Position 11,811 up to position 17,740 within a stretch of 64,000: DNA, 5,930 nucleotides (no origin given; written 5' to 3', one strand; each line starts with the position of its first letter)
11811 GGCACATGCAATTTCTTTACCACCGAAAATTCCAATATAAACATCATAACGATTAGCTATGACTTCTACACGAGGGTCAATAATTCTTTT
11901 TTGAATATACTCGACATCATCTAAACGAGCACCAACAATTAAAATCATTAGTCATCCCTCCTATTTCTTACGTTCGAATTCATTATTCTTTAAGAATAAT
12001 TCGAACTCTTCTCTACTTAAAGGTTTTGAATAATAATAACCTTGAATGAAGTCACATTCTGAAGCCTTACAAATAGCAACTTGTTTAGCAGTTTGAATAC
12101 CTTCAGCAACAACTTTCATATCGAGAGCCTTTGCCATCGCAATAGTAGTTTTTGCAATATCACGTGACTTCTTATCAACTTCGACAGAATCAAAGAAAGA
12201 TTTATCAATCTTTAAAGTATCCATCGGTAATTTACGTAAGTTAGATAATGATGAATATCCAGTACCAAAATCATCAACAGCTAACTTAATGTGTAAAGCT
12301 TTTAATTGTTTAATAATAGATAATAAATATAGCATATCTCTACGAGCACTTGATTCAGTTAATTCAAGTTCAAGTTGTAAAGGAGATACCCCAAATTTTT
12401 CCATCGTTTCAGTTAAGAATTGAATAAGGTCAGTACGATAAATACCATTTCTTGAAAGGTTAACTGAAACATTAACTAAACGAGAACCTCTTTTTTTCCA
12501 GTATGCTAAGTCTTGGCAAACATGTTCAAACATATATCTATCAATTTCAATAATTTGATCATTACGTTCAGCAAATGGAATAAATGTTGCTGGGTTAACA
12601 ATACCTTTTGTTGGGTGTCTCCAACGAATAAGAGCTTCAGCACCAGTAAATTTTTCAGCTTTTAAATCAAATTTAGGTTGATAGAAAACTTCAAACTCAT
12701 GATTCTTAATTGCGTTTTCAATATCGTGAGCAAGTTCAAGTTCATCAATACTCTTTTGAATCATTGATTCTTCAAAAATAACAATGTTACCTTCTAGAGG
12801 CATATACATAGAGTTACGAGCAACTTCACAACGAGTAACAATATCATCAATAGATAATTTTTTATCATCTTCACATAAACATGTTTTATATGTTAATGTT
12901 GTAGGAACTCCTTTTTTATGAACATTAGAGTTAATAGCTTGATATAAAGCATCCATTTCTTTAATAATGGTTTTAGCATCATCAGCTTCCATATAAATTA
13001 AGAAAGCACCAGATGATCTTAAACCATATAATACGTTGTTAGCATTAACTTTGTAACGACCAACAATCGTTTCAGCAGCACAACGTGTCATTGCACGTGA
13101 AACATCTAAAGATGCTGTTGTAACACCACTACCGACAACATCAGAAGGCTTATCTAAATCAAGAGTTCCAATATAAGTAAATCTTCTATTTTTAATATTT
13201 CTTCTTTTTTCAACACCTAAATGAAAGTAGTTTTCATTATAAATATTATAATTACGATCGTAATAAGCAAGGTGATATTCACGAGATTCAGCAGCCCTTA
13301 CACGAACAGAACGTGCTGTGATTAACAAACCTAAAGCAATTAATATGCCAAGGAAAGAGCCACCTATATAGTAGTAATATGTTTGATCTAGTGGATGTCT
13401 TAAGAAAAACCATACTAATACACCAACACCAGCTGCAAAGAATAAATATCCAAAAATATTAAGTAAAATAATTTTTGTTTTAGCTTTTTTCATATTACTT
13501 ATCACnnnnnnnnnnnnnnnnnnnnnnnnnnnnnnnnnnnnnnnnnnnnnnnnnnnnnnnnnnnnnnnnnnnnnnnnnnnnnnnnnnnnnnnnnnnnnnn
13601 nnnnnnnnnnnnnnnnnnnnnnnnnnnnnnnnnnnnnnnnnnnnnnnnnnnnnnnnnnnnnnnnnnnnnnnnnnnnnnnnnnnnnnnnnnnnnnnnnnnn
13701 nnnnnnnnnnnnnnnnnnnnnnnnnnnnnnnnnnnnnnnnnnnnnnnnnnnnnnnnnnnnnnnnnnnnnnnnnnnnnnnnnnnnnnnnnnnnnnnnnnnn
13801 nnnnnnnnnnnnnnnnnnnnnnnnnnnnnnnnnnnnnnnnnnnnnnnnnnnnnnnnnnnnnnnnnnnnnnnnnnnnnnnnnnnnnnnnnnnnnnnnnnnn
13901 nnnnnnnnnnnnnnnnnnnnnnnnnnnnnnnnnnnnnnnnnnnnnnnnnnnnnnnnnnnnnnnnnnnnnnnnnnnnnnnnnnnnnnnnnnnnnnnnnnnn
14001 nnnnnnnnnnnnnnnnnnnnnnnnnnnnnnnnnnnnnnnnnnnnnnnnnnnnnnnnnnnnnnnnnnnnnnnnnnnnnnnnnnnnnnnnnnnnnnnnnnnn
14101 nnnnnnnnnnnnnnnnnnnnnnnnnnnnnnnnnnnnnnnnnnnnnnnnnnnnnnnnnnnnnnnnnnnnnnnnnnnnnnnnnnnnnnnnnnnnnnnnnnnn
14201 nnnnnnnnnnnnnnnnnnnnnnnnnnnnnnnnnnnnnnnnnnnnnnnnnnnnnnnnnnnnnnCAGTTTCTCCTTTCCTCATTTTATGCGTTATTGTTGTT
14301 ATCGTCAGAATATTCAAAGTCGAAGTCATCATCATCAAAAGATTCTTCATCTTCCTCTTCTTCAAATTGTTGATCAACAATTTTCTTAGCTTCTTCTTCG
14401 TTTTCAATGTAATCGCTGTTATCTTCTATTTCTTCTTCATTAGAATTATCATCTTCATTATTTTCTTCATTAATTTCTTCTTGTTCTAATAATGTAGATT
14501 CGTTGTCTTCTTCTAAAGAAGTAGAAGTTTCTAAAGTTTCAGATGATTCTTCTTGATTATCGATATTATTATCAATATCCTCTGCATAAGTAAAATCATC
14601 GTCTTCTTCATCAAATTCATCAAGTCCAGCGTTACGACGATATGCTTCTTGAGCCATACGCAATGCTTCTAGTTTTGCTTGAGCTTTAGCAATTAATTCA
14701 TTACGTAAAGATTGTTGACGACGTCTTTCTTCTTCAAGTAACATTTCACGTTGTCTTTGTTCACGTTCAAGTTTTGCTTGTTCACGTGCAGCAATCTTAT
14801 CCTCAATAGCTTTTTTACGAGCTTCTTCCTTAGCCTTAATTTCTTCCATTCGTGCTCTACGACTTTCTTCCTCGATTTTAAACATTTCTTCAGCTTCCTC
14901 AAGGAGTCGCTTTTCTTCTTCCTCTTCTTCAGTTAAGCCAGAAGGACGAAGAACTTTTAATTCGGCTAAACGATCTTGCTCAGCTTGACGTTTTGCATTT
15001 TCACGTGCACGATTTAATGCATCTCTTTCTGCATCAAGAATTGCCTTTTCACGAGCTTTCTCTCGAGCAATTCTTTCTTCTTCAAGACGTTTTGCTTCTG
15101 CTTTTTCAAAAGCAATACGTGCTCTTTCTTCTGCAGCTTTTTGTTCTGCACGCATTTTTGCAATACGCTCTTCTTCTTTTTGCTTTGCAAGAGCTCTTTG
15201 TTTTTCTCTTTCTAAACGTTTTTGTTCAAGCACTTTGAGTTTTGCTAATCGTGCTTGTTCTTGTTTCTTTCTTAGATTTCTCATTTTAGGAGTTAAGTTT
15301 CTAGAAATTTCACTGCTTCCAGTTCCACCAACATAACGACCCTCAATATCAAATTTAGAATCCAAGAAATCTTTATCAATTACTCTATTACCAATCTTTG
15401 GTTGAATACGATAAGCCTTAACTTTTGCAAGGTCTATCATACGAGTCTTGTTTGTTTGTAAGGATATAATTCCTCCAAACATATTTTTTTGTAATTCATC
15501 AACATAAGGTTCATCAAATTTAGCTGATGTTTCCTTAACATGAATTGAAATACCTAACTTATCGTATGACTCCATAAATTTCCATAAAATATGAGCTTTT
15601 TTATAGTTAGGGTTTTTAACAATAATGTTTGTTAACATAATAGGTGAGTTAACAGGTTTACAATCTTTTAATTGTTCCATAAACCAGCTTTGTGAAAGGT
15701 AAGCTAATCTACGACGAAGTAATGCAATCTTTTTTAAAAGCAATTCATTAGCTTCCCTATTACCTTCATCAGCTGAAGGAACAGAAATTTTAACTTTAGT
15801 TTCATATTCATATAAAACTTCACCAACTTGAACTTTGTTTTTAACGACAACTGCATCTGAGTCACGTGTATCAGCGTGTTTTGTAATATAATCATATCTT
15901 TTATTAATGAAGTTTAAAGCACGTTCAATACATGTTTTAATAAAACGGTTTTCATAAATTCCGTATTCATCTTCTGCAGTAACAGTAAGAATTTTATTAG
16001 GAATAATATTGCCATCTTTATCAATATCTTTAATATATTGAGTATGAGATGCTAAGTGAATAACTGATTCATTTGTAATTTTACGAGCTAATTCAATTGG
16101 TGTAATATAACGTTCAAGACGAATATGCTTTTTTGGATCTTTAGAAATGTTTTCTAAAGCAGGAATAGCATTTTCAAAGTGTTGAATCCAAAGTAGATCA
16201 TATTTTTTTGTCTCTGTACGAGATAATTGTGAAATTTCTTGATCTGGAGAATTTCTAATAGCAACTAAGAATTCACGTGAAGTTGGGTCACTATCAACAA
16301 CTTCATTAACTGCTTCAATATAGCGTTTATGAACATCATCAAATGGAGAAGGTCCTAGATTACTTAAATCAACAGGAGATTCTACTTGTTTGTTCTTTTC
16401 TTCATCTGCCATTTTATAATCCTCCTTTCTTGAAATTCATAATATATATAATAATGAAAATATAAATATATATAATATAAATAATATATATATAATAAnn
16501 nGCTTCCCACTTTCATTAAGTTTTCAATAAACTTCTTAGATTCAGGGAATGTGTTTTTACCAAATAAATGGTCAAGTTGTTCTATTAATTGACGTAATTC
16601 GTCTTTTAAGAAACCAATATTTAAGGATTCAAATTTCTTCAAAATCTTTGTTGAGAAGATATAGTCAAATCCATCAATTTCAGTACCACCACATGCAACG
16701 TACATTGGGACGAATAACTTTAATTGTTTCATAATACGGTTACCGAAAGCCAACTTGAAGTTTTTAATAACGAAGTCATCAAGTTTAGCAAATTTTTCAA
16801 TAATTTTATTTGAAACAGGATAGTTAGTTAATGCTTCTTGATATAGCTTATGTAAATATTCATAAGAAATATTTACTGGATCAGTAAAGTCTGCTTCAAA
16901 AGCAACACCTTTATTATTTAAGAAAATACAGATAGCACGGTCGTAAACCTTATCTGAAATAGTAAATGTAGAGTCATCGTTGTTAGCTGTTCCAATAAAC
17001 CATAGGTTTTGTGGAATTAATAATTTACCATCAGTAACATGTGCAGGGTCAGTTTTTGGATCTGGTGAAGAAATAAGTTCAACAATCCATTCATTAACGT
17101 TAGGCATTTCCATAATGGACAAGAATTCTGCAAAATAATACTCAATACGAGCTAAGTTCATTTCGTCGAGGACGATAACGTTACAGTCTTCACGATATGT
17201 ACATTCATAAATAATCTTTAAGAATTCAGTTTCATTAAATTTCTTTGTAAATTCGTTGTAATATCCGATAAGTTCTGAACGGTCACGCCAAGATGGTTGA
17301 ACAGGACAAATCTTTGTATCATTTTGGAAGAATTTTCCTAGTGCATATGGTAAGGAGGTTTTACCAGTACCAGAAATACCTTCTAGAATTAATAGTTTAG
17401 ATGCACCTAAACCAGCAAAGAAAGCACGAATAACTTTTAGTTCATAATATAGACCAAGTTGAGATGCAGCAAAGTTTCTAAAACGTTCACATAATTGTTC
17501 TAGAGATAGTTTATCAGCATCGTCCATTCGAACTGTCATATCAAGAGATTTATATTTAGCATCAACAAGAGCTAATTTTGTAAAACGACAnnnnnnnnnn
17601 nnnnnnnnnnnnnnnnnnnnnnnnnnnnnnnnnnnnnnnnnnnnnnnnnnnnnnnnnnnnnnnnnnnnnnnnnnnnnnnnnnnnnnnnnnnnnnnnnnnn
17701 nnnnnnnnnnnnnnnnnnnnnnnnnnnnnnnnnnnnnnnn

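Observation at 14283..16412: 709-aa protein with extreme compositional architecture: globular N-domain, about 230-residue K/E/R/A heptad coiled coil, then a D/E-only tail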

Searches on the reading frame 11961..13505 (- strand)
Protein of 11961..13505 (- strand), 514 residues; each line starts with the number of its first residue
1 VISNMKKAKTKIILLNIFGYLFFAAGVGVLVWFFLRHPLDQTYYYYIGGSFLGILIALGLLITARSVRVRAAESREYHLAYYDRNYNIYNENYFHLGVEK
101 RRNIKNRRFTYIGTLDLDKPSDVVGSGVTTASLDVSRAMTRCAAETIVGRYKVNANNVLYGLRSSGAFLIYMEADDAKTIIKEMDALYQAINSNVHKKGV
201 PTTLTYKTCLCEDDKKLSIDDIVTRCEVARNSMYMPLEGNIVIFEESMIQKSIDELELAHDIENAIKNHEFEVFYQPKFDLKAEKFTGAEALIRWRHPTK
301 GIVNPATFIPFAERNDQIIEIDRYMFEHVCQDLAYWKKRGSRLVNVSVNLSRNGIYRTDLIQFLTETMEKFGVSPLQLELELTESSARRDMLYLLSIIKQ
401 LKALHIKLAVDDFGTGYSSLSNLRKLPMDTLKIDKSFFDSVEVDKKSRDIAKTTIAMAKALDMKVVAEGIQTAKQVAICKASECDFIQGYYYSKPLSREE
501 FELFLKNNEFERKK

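Call 5: search_protein_families(library=padloc, proteins=[window:11961-13505:-], max_evalue=0.1)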
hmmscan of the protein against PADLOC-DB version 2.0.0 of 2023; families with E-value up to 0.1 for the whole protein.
window:11961-13505:- (514 aa): 0 families

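Call 6: search_protein_families(library=pfam, proteins=[window:11961-13505:-], max_evalue=0.1)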
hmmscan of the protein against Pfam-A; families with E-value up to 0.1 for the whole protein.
window:11961-13505:- (514 aa): 1 family
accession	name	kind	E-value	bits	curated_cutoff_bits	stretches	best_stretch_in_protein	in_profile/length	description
PF00563.25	EAL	-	3.8e-71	239.6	31.3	1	261-495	3-236/236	EAL domain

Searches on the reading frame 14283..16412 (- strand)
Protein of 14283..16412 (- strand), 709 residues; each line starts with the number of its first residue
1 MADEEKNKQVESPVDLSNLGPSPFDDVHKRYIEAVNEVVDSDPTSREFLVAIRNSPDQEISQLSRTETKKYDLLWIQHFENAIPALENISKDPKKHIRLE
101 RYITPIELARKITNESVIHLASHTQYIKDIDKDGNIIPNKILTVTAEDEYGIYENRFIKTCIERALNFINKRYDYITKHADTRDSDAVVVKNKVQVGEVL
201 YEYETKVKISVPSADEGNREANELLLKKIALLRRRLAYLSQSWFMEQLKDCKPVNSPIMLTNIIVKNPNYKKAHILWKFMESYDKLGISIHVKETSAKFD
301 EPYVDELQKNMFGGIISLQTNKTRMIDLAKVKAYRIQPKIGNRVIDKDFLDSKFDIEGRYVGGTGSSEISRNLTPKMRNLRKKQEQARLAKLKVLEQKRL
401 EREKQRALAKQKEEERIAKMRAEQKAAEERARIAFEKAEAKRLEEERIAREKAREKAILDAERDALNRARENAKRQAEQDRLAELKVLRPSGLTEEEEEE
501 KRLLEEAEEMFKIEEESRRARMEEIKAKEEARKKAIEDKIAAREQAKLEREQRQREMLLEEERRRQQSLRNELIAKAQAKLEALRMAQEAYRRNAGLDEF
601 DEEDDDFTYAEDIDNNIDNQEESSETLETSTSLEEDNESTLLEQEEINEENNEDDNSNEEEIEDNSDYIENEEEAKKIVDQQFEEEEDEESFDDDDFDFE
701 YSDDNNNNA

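Call 4: search_protein_families(library=pfam, proteins=[window:14283-16412:-], max_evalue=1)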
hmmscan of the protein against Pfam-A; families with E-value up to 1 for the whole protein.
window:14283-16412:- (709 aa): 0 families

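Call 5: search_protein_families(library=padloc, proteins=[window:14283-16412:-], max_evalue=0.1)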
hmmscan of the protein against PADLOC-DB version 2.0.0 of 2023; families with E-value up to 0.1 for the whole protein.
window:14283-16412:- (709 aa): 0 families

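Call 49: predict_structure(alignment_id=A4)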
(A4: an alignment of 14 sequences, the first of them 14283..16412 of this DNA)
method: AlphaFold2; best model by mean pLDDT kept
length: 709 residues; sequences in the alignment: 14
mean_pLDDT: 66.8   pTM: 0.37
mean pLDDT of the five models: 66.8, 66.5, 65.0, 63.2, 60.9
residues with pLDDT >= 90: 60; 70-90: 345; 50-70: 126; < 50: 178
segments of 3 or more residues with pLDDT < 50: 1-9, 11-22, 321-373, 488-494, 596-667, 688-709
pLDDT, mean of each block of 10 residues (from residue 1): 45 43 53 61 63 67 79 90 93 71 77 79 85 85 63 86 94 85 75 69 70 70 88 94 88 85 85 93 83 72 60 55 40 35 37 32 37 58 74 78 80 81 81 81 81 80 79 75 55 53 73 76 78 79 81 82 80 80 77 53 35 32 30 31 35 34 45 69 53 43 36
secondary structure, 60 per line:
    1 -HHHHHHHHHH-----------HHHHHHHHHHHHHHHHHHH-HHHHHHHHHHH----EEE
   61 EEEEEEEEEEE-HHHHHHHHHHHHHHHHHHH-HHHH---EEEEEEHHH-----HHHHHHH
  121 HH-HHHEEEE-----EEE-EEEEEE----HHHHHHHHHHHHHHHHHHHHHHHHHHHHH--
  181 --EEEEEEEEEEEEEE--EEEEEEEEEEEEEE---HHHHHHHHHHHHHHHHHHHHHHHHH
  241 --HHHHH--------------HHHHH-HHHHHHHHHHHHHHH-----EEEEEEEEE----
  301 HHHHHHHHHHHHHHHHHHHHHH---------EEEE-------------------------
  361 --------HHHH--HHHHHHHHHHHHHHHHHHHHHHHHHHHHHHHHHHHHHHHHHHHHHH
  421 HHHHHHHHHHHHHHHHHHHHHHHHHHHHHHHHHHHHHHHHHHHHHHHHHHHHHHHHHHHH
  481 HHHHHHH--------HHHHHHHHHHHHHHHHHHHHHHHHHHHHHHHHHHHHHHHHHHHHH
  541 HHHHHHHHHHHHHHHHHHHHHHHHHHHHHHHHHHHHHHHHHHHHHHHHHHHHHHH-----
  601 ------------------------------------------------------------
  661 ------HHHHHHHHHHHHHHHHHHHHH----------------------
elements in order (helices of 4 or more, strands of 3 or more residues): H2-11 H23-41 H43-53 E58-71 H73-91 H93-96 E100-105 H114-122 E127-130 E136-138 E140-145 H150-178 E183-196 E199-212 H216-240 H243-247 H262-266 H268-282 E288-296 H301-322 E332-335 H369-372 H375-487 H496-595 H667-687
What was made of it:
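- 15291..15422 (-): Low-confidence linker, residues 331-374. call 49 (pLDDT below 50 for 321-373)
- On Canonical McrBC Type IV restriction enzyme: AF2 predicts only helices and disorder after residue 330 (call 49).
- On Single alpha-helix (ER/K) domain: Helices of 113 and 100 residues (call 49).
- Checked: AlphaFold2 predicts helices at 375-487 and 496-595 (pLDDT about 73-82), then disorder apart from one short helix at 667-687 (call 49).
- It is predicted to be disordered (call 49).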

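Call 53: fold_search(model_id=the predicted structure, library=pdb)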
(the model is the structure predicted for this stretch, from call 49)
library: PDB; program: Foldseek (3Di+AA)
matches with E <= 10: 462; with E <= 0.001: 0
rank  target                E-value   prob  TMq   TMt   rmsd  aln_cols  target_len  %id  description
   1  5loc_A                8.4e-03  0.38  0.07  0.13  35.3       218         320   10  Crystal structure of the engineered D-Amino Acid Dehydrogenase (DAADH) (released 2017-08-16)
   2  5loc_B                2.1e-02  0.28  0.07  0.14  34.6       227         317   10  Crystal structure of the engineered D-Amino Acid Dehydrogenase (DAADH) (released 2017-08-16)
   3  4bn2_B                2.1e-02  0.13  0.07  0.13  32.0       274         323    9  The crystal structure of kinesin-like protein KIF15 (released 2014-01-15)
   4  1dap_A                2.9e-02  0.15  0.06  0.11  33.7       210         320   11  C. GLUTAMICUM DAP DEHYDROGENASE IN COMPLEX WITH NADP+ (released 1997-07-07)
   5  4bn2_A                3.1e-02  0.11  0.07  0.12  31.0       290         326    8  The crystal structure of kinesin-like protein KIF15 (released 2014-01-15)
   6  9ijj_c                3.7e-02  0.11  0.07  0.10  34.7       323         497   13  In situ structure of the central apparatus in mouse sperm axoneme. (released 2025-06-04)
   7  8tsh_E                5.6e-02  0.14  0.09  0.20  39.4       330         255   12  S. thermodepolymerans KpsMT(E151Q)-KpsE in complex with ATP (released 2024-04-17)
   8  9rn1_M                9.5e-02  0.03  0.04  0.09  33.4       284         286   10  Structure of BAF-nucleosome complex with OCT4-SOX2 at SHL+6 in ADP-bound state, BAF47 bound to ATPase lobe 2 (released 2026-02-11)
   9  6n7p_G                1.1e-01  0.03  0.05  0.10  35.3       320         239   10  S. cerevisiae spliceosomal E complex (UBC4) (released 2019-09-18)
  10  4mt0                  1.4e-01  0.10  0.09  0.13  30.7       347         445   10  Crystal Structure of the Open State of the Neisseria gonorrhoeae MtrE Outer Membrane Channel (released 2014-08-06)
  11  9ymg_C                1.4e-01  0.06  0.06  0.09  35.0       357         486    8  Human KIF18A-DARPin fusion protein bound to AMP-PNP and tubulin (released 2025-11-05)
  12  9b7j_N                1.4e-01  0.08  0.05  0.12  34.5       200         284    7  Cryo-EM structure of human dynactin complex bound to Chlamydia effector Dre1 (released 2025-04-16)
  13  8hfh                  1.5e-01  0.05  0.06  0.11  33.6       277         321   11  CENP-E motor domain in complex with AMPPNP and Mg2+ (released 2023-03-08)
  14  4nbh_B                1.6e-01  0.06  0.07  0.12  27.1       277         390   12  Carbazole-bound Oxygenase with Gln282 replaced by Tyr and ferredoxin complex of carbazole 1,9a-dioxygenase (released 2014-03-26)
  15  1i6i                  1.7e-01  0.05  0.07  0.12  31.5       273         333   11  CRYSTAL STRUCTURE OF THE KIF1A MOTOR DOMAIN COMPLEXED WITH MG-AMPPCP (released 2001-05-30)
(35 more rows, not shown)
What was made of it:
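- Tried and rejected: Foldseek of the full-length model against the PDB was uninformative, with TM-scores of 0.1 or less (call 53).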

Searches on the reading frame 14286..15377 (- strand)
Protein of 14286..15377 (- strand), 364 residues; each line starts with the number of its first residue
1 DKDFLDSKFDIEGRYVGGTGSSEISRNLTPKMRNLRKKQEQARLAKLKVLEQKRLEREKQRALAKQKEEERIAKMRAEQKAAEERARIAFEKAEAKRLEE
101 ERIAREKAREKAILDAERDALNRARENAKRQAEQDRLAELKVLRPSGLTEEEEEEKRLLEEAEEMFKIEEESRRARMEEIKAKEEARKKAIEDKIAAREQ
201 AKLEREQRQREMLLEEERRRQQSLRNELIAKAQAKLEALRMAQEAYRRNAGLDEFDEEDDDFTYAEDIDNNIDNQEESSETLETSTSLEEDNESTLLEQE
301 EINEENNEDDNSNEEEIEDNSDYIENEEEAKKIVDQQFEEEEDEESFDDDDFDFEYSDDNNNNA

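Call 70: search_protein_families(library=pfam, proteins=[window:14286-15377:-], max_evalue=1)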
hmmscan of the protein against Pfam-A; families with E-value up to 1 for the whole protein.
seq(364 aa): 0 families
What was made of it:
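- On Canonical McrBC Type IV restriction enzyme: No Pfam domain is found in residues 346-709 (call 70).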

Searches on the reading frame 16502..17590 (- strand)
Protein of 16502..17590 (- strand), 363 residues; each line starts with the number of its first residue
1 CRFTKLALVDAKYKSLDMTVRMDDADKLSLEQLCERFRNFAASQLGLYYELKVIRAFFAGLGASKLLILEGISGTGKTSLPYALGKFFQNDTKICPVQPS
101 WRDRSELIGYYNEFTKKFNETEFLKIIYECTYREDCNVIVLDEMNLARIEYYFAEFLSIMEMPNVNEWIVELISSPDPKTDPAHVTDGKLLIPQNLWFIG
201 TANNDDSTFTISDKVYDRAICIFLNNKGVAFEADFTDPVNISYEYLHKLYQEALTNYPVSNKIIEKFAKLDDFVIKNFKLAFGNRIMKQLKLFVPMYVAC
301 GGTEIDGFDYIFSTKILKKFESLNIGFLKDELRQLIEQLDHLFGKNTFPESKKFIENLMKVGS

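Call 56: search_protein_families(library=pfam, proteins=[window:16502-17590:-], max_evalue=10)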
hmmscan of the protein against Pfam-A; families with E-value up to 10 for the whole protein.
seq(363 aa): 5 families
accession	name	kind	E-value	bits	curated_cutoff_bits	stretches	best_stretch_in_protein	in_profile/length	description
PF07728.20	AAA_5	-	0.00058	20.3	22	1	67-218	2-138/139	AAA domain (dynein-related subfamily)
PF13175.12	AAA_15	-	0.0068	16.5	32.1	1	71-341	30-185/374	AAA ATPase domain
PF13401.12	AAA_22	-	0.034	14.9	27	1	65-147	6-96/130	AAA domain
PF05272.17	VapE-like_dom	-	0.13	12.1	25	1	53-91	40-80/217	Virulence-associated protein E-like domain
PF25201.1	nSTAND6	-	0.2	12.1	27.7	1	52-86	6-40/148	Novel STAND NTPase 6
